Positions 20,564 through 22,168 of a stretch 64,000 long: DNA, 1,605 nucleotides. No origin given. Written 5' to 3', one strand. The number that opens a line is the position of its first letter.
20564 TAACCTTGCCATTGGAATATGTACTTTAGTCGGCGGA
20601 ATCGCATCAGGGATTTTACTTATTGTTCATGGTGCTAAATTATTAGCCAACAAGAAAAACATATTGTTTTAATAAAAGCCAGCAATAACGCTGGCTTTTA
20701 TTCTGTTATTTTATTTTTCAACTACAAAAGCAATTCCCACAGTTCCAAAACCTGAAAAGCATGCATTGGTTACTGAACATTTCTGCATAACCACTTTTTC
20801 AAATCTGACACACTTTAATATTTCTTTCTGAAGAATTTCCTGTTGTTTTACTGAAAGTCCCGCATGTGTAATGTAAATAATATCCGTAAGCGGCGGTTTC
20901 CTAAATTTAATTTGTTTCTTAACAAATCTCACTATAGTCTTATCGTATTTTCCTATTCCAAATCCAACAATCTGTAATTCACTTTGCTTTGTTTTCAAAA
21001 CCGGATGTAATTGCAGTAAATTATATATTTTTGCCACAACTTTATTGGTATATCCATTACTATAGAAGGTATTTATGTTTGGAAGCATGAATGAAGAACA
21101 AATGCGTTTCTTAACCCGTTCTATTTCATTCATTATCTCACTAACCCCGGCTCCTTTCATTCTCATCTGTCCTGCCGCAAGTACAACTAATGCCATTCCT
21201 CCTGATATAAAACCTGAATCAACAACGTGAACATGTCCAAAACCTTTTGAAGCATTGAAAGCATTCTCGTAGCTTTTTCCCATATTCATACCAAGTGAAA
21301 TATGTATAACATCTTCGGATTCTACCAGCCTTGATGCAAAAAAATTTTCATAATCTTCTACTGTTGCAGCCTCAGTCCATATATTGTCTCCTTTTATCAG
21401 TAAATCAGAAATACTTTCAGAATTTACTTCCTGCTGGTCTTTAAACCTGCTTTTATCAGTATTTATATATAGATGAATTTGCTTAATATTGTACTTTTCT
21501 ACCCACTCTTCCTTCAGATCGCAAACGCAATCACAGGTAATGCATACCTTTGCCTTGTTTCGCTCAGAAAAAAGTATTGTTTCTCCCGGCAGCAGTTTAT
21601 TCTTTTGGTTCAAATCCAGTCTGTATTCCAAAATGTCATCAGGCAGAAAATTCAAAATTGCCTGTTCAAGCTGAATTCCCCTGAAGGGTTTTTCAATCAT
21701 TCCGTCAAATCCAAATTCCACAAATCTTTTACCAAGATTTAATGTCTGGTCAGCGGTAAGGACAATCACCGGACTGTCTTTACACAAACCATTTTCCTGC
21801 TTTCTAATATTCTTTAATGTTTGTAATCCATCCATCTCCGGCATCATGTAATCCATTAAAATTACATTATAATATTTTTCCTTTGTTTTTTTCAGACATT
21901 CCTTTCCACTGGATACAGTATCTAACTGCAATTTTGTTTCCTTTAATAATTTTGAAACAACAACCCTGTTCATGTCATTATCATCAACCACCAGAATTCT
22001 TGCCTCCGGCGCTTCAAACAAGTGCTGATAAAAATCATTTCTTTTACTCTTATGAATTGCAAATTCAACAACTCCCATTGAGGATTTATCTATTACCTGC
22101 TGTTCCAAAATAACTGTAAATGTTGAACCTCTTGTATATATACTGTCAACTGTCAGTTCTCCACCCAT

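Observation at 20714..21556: DegV (fatty-acid-binding, FakB-like) domain at the C-terminus of a hybrid histidine kinase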

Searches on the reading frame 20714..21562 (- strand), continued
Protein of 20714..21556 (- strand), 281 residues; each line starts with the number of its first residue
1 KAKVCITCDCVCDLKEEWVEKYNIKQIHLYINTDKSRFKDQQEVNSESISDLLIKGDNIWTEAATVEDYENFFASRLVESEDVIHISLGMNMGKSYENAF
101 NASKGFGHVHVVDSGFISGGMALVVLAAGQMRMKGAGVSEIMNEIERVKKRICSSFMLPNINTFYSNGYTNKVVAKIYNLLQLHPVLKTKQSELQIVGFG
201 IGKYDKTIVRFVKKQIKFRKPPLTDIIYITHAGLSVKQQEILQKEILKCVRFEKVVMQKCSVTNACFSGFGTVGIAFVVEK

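Call 64: find_encoding_contigs(protein=P0187, flank=7000, max_places=2)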
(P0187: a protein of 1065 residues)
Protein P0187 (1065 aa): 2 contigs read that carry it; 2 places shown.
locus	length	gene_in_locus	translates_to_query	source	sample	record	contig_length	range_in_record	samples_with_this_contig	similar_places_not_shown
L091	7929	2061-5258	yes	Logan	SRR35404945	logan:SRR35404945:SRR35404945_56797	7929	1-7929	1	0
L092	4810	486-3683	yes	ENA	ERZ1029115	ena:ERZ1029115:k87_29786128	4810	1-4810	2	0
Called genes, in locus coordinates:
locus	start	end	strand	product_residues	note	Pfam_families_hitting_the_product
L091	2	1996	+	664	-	?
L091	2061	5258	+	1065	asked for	PF02645:DegV, PF00512:HisKA, PF02518:HATPase_c, PF00072:Response_reg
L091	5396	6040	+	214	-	PF02545:Maf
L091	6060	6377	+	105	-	-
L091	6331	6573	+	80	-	-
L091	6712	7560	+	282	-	PF13353:Fer4_12 (weak), PF04055:Radical_SAM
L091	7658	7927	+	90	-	?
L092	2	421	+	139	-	?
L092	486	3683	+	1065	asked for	PF02645:DegV, PF00512:HisKA, PF02518:HATPase_c, PF00072:Response_reg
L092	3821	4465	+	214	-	PF02545:Maf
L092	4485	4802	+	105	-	-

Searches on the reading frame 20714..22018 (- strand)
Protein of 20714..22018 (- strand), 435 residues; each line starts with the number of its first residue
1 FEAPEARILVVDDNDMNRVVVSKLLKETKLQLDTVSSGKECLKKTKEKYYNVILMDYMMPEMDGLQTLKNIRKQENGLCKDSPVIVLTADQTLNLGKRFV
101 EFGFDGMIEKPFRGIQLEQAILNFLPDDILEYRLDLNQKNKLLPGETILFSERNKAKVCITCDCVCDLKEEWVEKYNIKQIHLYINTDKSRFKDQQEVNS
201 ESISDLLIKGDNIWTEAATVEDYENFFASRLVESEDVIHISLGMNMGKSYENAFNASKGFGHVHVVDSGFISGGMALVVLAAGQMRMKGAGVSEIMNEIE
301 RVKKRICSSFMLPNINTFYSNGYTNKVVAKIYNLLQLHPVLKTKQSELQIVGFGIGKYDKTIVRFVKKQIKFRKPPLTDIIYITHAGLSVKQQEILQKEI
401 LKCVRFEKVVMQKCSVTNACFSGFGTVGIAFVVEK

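Call 67: predict_structure(alignment_id=A3)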
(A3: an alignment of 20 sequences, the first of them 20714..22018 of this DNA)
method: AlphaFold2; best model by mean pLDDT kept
length: 435 residues; sequences in the alignment: 20
mean_pLDDT: 85.0   pTM: 0.65
mean pLDDT of the five models: 85.0, 84.9, 83.9, 82.7, 77.8
residues with pLDDT >= 90: 217; 70-90: 169; 50-70: 24; < 50: 25
segments of 3 or more residues with pLDDT < 50: 137-154, 197-201
pLDDT, mean of each block of 10 residues (from residue 1): 89 88 85 94 93 91 91 84 85 62 83 77 82 51 33 67 91 90 83 61 63 84 88 88 92 92 93 95 94 96 94 91 91 94 89 93 93 85 91 94 91 88 90 89
secondary structure, 60 per line:
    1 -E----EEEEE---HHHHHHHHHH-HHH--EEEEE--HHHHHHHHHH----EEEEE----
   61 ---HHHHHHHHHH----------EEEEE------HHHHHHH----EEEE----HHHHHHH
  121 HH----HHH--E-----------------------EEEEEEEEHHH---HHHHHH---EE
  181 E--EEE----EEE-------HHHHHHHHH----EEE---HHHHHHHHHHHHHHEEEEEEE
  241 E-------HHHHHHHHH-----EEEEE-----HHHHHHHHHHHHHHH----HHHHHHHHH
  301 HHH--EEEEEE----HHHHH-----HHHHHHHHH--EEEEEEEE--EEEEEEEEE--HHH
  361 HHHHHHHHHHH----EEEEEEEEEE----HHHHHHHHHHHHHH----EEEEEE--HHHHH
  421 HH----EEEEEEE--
elements in order: E7-11 H15-24 E31-35 H38-47 E52-56 H64-73 E84-88 H95-101 E106-109 H114-122 E156-163 H170-175 E179-181 E184-186 E191-193 H201-209 E214-216 H220-233 E234-241 H249-257 E263-267 H273-287 H292-303 E306-311 H316-320 H326-334 E337-344 E347-355 H358-371 E376-385 H390-403 E408-413 H416-422 E427-433
